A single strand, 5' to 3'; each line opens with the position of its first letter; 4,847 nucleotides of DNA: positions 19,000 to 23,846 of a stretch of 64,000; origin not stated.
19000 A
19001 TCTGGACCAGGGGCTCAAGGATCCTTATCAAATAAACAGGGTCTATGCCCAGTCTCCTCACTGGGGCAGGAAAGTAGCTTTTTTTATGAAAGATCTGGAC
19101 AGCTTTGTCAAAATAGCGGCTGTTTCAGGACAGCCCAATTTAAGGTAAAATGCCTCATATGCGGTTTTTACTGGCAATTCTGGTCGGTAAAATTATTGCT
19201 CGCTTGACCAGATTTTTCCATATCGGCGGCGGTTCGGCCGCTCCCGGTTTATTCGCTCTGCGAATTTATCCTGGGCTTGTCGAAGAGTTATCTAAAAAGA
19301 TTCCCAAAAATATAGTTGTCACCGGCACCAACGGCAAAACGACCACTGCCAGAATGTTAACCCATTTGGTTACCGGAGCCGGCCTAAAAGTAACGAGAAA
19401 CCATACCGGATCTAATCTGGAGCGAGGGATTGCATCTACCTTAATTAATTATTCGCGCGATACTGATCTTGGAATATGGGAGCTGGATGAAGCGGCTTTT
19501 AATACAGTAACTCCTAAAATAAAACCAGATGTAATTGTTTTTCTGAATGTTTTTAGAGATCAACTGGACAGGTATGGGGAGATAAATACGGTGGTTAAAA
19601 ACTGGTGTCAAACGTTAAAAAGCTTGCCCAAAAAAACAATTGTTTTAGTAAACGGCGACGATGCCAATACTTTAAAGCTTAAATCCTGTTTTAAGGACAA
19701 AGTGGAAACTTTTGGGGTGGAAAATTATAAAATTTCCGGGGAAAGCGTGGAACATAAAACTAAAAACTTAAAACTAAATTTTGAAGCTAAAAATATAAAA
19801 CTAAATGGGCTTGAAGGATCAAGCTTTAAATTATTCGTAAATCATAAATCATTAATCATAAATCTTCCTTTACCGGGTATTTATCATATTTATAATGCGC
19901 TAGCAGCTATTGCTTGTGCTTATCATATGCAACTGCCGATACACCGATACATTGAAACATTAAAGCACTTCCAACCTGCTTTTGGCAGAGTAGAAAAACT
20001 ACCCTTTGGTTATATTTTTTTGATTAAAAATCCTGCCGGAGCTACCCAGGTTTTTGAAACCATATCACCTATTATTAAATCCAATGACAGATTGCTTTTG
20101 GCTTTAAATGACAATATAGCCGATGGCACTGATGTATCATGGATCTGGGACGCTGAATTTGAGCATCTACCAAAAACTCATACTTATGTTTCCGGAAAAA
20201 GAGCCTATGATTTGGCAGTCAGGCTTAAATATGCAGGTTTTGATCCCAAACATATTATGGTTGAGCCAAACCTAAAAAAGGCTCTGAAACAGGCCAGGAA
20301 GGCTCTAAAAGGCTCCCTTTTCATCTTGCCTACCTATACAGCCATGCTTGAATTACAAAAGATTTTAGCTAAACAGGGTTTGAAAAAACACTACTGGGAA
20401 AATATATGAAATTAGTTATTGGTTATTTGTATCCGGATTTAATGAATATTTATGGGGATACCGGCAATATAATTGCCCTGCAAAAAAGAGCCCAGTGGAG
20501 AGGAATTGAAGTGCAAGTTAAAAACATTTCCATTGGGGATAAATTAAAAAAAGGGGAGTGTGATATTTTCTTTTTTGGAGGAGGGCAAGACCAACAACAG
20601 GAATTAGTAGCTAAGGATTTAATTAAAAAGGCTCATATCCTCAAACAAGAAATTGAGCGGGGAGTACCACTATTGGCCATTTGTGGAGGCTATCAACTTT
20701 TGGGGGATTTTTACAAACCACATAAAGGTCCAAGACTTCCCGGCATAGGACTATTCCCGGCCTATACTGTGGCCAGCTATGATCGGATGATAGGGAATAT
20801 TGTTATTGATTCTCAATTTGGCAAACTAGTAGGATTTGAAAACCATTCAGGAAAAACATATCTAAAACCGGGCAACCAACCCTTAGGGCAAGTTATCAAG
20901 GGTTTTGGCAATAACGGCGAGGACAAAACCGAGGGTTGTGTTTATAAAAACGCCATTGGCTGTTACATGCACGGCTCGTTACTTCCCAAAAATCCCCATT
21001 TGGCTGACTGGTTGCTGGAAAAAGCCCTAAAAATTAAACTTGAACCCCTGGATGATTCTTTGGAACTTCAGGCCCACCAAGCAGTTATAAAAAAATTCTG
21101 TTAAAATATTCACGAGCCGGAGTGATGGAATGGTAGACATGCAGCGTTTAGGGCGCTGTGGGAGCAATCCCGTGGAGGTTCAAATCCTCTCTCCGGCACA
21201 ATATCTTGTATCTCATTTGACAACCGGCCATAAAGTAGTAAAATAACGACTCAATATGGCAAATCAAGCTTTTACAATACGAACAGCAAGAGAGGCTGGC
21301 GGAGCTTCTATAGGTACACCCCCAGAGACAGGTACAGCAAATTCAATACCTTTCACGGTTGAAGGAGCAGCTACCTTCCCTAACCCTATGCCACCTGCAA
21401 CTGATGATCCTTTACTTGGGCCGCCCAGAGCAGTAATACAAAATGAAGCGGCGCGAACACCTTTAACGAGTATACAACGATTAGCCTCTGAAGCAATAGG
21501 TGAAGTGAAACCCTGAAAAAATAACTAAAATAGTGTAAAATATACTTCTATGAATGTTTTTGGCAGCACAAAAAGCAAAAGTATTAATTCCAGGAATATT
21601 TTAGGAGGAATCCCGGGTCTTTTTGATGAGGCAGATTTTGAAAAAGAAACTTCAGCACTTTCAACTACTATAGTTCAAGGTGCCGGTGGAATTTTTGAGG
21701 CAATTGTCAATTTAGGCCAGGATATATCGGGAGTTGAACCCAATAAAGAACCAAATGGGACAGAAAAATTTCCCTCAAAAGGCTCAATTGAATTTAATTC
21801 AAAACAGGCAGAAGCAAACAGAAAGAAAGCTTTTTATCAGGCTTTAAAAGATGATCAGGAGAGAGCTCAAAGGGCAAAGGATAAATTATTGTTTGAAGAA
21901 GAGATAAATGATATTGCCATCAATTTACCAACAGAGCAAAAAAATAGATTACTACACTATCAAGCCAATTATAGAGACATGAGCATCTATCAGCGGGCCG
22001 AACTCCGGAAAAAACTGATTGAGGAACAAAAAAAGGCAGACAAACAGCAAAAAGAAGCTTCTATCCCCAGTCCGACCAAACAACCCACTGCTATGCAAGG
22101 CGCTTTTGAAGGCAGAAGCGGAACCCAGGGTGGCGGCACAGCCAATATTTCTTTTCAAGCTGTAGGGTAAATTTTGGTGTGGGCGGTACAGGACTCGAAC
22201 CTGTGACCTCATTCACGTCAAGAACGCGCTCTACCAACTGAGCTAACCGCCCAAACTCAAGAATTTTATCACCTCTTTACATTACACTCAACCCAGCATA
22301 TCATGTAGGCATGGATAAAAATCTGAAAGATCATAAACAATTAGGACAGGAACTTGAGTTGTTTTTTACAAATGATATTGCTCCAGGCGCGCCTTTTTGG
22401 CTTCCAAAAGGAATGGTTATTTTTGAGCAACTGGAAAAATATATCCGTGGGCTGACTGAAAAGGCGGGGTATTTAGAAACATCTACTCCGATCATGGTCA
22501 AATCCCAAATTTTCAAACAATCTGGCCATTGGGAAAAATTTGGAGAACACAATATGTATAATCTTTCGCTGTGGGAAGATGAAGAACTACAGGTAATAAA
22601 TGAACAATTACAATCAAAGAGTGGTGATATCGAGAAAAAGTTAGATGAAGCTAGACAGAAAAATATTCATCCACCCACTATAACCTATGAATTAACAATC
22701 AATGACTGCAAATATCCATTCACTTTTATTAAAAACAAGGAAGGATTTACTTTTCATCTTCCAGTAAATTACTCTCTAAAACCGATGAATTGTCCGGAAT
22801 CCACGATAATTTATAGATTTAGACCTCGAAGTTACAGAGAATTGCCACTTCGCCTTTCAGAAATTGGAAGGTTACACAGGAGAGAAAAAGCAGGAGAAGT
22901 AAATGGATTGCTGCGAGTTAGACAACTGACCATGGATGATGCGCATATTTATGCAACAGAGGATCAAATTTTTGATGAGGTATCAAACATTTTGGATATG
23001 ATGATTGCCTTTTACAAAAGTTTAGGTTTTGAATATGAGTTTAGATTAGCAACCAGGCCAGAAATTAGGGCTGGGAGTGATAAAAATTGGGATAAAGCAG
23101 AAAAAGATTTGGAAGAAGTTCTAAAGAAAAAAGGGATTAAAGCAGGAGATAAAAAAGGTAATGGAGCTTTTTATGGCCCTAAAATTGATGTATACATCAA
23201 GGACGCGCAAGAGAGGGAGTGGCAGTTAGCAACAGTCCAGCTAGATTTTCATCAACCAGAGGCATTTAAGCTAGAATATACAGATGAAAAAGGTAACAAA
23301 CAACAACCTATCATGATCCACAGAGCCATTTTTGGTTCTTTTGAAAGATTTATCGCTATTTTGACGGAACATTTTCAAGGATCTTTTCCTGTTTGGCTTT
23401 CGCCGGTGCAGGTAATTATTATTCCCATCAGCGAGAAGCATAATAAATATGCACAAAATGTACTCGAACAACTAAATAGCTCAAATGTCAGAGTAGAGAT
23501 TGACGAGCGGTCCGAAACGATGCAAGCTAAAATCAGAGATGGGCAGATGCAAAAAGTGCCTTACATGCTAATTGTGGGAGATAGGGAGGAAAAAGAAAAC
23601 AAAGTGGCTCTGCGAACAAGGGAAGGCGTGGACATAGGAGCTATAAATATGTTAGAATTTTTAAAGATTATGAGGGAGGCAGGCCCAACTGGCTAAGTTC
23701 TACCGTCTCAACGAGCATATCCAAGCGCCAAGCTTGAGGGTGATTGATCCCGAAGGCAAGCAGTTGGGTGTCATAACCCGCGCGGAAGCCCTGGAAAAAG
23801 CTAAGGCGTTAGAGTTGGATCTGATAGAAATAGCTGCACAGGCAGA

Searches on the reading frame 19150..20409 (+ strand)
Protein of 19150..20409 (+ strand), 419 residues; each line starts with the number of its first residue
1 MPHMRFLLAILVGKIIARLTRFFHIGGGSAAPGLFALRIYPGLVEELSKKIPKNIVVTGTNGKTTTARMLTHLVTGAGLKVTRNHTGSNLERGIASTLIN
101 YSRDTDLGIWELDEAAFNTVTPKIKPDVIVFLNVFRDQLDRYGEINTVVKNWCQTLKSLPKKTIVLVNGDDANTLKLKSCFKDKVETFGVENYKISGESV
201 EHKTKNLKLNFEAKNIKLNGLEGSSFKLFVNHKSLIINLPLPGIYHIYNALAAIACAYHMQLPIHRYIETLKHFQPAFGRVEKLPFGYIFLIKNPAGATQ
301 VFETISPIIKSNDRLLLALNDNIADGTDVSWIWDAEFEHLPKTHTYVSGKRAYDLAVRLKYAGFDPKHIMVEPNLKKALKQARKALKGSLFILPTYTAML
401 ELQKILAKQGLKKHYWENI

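Call 58: search_protein_families(library=pfam, proteins=[window:19150-20409:+], max_evalue=0.001)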
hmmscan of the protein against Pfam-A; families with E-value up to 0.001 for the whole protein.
window:19150-20409:+ (419 aa): 2 families
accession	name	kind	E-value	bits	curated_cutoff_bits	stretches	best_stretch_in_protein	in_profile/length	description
PF08353.15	MurT_C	-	2.7e-35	121.1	25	1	291-399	1-110/110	MurT ligase C-terminal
PF08245.18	Mur_ligase_M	-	3.9e-25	89.4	24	1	57-257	1-200/200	Mur ligase middle domain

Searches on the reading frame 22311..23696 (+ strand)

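Call 58: search_protein_families(library=pfam, proteins=[window:22311-23696:+], max_evalue=0.001)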
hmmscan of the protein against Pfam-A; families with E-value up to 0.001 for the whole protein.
window:22311-23696:+ (461 aa): 2 families
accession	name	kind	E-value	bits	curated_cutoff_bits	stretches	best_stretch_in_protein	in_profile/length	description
PF00587.30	tRNA-synt_2b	-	4e-42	144.7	29.3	1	153-355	10-179/179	tRNA synthetase class II core domain (G, H, P, S and T)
PF03129.25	HGTP_anticodon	-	4.1e-22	78.6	21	1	367-456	1-93/94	Anticodon binding domain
